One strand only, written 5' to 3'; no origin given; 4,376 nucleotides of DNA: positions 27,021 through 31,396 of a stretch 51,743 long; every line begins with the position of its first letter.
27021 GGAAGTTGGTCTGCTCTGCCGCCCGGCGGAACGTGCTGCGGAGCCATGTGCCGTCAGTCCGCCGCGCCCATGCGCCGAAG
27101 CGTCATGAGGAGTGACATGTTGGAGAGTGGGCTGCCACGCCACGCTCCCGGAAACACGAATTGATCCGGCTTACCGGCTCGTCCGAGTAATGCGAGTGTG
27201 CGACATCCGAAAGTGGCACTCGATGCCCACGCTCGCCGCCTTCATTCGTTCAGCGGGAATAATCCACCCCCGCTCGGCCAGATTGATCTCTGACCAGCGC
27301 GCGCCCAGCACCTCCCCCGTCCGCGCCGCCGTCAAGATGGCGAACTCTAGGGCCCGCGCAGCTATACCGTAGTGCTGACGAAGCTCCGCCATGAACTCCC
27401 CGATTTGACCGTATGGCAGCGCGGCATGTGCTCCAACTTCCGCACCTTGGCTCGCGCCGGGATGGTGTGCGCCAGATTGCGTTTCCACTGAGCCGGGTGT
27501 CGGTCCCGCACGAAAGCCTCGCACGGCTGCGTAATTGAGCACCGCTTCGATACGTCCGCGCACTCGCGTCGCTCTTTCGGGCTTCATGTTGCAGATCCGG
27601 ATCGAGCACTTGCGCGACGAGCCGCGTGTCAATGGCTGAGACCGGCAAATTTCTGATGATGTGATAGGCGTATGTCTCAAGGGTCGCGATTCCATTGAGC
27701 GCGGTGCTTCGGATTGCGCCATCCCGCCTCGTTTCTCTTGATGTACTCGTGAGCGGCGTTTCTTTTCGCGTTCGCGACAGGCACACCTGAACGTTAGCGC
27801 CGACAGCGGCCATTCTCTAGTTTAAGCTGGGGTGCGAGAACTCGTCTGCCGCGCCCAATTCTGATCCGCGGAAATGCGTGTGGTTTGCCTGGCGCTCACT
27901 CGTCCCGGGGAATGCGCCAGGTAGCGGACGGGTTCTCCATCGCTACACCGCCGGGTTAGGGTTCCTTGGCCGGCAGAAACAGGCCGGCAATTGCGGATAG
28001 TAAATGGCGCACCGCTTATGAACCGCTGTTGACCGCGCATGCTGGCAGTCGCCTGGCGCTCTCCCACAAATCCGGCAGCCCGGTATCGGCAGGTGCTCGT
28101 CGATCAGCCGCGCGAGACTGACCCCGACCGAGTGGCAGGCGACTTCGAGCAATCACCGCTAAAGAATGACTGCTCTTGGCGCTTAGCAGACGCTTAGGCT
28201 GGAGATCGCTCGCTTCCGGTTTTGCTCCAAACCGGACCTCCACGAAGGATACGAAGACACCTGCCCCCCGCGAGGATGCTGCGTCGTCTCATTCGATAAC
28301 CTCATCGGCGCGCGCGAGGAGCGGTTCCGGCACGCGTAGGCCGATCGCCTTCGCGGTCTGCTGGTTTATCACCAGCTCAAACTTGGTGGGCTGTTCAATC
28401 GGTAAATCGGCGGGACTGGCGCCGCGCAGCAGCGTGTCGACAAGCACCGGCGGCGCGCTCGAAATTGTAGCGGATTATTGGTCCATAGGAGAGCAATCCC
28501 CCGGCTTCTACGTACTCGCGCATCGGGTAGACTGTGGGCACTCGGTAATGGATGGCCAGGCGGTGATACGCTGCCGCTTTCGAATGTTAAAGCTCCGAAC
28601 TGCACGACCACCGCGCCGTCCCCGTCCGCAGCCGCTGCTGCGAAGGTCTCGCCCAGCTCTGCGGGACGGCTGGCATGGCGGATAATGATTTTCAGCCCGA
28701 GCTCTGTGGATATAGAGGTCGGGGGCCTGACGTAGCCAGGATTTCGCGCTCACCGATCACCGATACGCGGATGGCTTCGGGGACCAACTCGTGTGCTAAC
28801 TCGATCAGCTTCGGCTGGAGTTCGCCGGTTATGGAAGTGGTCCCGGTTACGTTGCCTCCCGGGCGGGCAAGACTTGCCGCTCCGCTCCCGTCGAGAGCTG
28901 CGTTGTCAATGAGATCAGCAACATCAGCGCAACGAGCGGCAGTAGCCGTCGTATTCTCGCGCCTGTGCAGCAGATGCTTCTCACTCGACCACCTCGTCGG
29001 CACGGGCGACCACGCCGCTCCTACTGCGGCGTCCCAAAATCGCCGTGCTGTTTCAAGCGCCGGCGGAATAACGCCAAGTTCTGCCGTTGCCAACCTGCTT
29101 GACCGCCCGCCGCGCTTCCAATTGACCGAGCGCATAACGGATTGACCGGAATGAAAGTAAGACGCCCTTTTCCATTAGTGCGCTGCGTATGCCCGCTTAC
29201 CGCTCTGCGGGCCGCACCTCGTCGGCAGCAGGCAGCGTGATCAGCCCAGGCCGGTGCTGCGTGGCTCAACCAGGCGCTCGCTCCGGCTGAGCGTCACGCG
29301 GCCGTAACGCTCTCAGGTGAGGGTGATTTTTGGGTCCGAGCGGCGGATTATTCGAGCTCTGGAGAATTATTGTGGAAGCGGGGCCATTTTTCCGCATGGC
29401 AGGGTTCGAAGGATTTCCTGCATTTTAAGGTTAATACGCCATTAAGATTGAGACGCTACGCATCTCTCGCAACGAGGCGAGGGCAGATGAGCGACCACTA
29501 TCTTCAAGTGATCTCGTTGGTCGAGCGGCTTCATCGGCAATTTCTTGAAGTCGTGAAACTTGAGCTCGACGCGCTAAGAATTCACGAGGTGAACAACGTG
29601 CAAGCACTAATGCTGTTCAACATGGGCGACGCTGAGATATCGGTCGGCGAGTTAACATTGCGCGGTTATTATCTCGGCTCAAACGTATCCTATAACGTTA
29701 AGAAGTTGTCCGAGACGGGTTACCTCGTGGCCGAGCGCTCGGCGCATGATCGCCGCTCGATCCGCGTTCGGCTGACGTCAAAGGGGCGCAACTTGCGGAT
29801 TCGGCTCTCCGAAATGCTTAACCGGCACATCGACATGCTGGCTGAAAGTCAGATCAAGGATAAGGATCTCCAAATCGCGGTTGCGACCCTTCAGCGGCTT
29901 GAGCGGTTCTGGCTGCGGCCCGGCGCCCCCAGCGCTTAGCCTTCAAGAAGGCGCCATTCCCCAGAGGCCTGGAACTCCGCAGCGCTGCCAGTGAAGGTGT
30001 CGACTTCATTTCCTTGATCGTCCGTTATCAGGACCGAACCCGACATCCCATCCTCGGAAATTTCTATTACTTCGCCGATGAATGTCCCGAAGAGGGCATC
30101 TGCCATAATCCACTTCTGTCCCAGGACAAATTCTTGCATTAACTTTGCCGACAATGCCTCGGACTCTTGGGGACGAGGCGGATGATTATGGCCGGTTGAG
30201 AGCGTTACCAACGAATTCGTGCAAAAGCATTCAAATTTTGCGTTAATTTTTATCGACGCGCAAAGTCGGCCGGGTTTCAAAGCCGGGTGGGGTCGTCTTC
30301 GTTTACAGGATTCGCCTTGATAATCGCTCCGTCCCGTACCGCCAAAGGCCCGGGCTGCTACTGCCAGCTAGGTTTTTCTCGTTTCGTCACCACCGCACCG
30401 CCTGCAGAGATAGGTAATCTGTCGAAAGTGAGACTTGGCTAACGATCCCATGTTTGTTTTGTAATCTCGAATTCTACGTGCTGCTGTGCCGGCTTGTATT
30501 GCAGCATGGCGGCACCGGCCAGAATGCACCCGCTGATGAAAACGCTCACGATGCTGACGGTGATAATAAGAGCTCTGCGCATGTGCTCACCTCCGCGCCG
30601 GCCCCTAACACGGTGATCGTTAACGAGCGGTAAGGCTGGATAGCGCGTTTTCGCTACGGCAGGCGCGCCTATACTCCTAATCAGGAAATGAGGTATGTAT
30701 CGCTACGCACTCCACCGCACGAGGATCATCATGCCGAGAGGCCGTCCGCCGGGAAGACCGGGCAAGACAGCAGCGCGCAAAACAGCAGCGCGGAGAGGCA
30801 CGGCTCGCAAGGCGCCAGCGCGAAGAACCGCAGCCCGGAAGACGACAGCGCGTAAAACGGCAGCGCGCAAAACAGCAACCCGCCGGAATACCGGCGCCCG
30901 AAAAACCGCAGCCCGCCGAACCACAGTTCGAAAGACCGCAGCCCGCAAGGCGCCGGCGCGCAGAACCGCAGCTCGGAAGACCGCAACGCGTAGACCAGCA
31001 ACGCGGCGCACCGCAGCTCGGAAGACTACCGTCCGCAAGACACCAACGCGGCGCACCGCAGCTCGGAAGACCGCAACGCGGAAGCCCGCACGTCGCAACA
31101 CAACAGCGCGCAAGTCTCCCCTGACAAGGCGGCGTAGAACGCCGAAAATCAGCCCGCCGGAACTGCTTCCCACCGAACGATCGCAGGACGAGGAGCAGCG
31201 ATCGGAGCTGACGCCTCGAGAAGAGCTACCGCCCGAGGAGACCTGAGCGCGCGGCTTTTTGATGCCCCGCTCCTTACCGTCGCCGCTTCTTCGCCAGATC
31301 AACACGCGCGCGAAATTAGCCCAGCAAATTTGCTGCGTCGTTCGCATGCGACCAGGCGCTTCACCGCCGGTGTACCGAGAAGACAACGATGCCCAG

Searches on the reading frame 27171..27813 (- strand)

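Call 87: search_protein_families(library=pfam, proteins=[window:27171-27722:-], max_evalue=0.001)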
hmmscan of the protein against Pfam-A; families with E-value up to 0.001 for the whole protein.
window:27171-27722:- (183 aa): 1 family
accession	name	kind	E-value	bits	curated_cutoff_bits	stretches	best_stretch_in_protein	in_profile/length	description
PF22022.2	Phage_int_M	-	0.0002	22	27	1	46-74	60-88/96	Phage integrase central domain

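Call 89: search_protein_families(library=pfam, proteins=[window:27250-27813:-], max_evalue=0.01)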
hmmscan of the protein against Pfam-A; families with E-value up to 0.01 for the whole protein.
window:27250-27813:- (187 aa): 1 family
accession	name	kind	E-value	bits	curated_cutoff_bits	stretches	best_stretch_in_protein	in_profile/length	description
PF22022.2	Phage_int_M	-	0.00021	21.9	27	1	29-86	12-66/96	Phage integrase central domain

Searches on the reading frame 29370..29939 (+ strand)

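Call 87: search_protein_families(library=pfam, proteins=[window:29370-29939:+], max_evalue=0.001)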
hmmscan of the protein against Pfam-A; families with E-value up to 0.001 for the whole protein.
window:29370-29939:+ (189 aa): 4 families
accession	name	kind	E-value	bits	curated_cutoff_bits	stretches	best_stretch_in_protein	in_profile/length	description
PF12802.13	MarR_2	-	1.9e-10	41.2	27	1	74-130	3-61/61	MarR family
PF13463.12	HTH_27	-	4.6e-10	40.1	22.2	1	75-139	2-68/68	Winged helix DNA-binding domain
PF13601.12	HTH_34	-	8.4e-05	23.1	27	1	104-152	29-78/80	Winged helix DNA-binding domain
PF22381.2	Staph_reg_Sar_Rot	-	0.00015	22.3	27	1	98-142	39-81/85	Transcriptional regulator SarA/Rot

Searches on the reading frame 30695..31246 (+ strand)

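Call 87: search_protein_families(library=pfam, proteins=[window:30695-31246:+], max_evalue=0.001)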
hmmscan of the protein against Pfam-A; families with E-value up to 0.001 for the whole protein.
window:30695-31246:+ (183 aa): 2 families
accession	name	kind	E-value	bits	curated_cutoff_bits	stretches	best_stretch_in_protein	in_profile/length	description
PF07382.16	HC2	-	7.8e-16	59.2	40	1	24-141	12-130/194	Histone H1-like nucleoprotein HC2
PF02095.21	Extensin_1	-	9.3e-05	22.7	105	1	40-159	14-129/171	Extensin-like protein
